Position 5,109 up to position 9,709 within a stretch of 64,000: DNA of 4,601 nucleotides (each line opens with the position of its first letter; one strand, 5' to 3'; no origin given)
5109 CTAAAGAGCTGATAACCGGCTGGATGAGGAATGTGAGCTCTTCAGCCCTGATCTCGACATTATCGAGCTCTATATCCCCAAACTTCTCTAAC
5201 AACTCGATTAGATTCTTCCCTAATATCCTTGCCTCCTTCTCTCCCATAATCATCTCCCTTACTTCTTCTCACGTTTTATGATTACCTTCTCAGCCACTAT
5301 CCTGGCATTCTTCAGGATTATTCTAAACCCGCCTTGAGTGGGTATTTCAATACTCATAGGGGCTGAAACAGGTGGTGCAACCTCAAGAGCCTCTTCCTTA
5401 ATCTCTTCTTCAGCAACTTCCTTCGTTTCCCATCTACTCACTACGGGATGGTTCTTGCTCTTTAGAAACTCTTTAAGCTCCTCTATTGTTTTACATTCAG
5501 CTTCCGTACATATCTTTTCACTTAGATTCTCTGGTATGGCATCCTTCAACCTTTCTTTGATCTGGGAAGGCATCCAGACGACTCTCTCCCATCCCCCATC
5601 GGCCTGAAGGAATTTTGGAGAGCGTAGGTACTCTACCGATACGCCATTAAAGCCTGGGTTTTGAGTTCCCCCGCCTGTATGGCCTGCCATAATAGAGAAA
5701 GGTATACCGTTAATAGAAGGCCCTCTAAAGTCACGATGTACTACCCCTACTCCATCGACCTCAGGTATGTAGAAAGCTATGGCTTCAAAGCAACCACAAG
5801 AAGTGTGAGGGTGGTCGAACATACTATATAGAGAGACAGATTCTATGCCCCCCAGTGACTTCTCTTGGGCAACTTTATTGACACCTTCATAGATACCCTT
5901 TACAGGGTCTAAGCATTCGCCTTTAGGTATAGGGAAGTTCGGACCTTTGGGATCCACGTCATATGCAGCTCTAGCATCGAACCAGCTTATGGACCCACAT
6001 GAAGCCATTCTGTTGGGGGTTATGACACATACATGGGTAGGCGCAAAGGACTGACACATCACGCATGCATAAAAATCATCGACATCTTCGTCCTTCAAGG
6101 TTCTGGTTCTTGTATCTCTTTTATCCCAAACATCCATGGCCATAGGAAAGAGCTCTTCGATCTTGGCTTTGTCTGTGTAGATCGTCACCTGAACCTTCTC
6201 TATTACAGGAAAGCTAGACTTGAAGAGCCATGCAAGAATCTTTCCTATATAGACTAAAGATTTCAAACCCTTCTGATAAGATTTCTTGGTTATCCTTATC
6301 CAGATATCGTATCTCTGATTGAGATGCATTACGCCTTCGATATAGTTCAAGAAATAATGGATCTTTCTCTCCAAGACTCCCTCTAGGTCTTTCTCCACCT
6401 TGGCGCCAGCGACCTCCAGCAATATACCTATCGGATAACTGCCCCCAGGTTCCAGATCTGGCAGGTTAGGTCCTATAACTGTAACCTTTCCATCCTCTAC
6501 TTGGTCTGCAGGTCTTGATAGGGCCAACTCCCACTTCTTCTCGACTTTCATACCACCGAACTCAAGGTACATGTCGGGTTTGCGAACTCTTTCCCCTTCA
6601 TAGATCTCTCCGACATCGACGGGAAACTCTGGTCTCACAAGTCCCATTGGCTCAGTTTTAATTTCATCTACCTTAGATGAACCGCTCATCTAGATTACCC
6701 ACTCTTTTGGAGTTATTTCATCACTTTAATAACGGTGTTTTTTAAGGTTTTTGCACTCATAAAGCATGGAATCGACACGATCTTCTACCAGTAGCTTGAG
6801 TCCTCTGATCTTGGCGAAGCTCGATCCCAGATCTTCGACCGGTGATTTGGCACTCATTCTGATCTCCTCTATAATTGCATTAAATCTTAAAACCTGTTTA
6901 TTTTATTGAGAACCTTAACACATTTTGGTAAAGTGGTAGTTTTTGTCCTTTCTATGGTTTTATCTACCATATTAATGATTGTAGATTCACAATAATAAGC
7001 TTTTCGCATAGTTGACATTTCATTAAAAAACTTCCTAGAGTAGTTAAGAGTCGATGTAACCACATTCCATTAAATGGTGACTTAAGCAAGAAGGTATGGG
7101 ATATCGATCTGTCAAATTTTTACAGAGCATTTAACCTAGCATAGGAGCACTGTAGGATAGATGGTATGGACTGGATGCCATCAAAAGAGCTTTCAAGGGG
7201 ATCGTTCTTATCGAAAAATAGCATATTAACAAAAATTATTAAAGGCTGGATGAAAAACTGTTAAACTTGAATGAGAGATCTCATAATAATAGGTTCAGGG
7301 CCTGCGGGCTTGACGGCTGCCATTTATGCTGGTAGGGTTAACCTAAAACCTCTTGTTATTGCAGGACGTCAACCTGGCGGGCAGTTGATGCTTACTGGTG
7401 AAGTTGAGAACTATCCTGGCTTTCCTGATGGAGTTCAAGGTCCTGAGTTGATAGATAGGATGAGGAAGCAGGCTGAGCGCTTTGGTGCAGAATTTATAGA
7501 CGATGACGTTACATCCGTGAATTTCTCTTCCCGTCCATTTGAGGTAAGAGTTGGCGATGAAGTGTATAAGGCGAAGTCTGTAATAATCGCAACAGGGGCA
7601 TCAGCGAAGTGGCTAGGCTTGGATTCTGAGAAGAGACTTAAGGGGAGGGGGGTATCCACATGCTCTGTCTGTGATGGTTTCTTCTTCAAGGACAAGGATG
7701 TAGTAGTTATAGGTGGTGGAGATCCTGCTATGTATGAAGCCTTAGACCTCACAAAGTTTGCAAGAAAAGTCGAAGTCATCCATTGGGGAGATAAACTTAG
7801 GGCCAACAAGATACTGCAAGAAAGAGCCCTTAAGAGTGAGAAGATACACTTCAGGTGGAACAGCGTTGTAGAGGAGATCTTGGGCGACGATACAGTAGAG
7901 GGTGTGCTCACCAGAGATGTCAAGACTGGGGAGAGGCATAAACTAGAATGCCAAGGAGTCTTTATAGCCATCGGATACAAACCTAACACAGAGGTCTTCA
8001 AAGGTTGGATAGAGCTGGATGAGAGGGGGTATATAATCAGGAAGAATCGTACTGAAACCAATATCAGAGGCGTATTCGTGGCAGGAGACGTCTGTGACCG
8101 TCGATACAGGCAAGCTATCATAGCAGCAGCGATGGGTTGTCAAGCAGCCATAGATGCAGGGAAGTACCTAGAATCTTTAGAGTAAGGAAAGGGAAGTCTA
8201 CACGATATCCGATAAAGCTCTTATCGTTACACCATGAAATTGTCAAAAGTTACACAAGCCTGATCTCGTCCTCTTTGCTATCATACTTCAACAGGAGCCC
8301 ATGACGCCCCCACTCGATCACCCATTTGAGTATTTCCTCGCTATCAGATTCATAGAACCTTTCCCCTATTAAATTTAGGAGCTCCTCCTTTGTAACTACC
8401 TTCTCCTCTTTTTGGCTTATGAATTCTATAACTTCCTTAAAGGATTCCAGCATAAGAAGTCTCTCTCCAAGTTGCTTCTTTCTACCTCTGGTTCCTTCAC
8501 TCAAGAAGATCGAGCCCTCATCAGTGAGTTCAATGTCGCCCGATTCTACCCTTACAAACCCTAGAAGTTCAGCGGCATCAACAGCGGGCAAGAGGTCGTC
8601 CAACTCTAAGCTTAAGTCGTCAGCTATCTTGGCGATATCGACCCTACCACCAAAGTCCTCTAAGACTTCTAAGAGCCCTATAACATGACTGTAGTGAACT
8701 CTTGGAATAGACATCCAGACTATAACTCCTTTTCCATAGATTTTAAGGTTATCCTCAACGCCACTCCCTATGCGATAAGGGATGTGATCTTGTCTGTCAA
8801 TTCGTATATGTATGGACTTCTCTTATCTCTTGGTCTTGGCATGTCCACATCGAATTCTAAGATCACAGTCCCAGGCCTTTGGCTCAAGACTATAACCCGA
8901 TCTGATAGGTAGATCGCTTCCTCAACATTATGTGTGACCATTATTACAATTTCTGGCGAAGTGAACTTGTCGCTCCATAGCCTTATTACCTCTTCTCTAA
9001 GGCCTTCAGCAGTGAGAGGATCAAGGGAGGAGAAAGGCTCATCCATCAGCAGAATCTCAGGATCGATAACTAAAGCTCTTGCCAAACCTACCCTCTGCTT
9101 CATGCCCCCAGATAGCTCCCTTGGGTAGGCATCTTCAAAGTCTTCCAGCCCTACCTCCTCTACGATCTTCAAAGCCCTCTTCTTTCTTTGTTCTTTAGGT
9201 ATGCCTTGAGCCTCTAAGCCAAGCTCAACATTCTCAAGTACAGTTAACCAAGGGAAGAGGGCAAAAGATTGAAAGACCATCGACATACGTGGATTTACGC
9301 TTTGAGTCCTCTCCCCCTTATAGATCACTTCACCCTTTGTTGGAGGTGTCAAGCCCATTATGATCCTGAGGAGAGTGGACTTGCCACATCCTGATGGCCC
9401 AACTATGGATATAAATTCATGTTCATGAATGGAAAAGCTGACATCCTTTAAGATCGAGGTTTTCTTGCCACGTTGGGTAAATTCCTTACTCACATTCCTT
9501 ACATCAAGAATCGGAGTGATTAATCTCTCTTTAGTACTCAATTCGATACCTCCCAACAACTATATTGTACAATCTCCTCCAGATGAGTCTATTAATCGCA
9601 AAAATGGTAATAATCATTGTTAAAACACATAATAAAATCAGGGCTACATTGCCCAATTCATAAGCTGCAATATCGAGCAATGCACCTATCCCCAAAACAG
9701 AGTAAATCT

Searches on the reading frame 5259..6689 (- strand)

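Call 65: search_protein_families(library=pfam, proteins=[window:5259-6689:-], max_evalue=0.00001)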
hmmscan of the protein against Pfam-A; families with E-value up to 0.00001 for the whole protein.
window:5259-6689:- (476 aa): 2 families
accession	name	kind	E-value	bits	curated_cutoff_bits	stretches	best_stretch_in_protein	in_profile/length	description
PF19436.4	ACS_CODH_B_C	-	3.3e-88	295.8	25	1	188-418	1-240/245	ACS/CODH beta subunit C-terminal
PF03598.20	CdhC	-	1.5e-61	207.2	24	1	22-177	1-155/155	CO dehydrogenase/acetyl-CoA synthase complex beta subunit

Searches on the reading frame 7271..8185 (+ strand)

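Call 65: search_protein_families(library=pfam, proteins=[window:7271-8185:+], max_evalue=0.00001)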
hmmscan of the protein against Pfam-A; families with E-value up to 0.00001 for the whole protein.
window:7271-8185:+ (304 aa): 6 families
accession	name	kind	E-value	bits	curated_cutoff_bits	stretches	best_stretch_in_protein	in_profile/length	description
PF07992.20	Pyr_redox_2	-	2.5e-52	178.6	26.1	1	3-289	2-291/291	Pyridine nucleotide-disulphide oxidoreductase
PF13738.12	Pyr_redox_3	-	1.9e-24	86.9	30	1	77-272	101-305/305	Pyridine nucleotide-disulphide oxidoreductase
PF00070.33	Pyr_redox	-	1.1e-14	55.2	22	1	144-215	2-80/82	Pyridine nucleotide-disulphide oxidoreductase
PF03486.20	HI0933_like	-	9.2e-11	42.1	50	0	3-43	2-43/244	HI0933-like protein Rossmann domain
PF01266.30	DAO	-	6e-07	29.7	27.9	0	55-116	145-210/353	FAD dependent oxidoreductase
PF00890.30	FAD_binding_2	-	2.5e-06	27.4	20.4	0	3-38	1-37/414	FAD binding domain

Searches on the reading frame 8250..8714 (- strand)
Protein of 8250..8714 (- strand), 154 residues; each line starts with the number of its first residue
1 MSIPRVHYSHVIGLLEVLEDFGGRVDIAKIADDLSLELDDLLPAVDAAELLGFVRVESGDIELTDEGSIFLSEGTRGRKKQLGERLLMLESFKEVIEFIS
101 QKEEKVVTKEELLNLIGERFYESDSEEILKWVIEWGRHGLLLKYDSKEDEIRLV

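Call 65: search_protein_families(library=pfam, proteins=[window:8250-8714:-], max_evalue=0.00001)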
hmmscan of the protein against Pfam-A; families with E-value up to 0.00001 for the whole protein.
window:8250-8714:- (154 aa): 1 family
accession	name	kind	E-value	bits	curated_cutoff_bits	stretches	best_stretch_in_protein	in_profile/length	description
PF09821.14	AAA_assoc_C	-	4.8e-30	105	27.6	1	29-145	2-119/119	C-terminal AAA-associated domain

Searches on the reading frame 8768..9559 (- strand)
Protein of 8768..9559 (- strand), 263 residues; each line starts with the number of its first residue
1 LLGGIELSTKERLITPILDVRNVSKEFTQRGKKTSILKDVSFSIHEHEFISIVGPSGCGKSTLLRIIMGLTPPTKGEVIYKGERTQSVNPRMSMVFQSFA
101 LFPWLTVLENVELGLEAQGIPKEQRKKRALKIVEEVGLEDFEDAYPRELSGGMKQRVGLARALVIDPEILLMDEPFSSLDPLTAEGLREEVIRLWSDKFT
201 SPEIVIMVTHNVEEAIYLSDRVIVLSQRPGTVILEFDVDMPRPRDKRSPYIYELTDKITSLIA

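Call 65: search_protein_families(library=pfam, proteins=[window:8768-9559:-], max_evalue=0.00001)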
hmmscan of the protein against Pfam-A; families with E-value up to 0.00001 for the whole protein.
window:8768-9559:- (263 aa): 2 families
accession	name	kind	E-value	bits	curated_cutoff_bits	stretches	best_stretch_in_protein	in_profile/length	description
PF00005.33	ABC_tran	-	3.8e-37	128.4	25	1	37-176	1-136/137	ABC transporter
PF13304.12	AAA_21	-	1.5e-09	38.8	27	0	145-212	234-300/304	AAA domain, putative AbiEii toxin, Type IV TA system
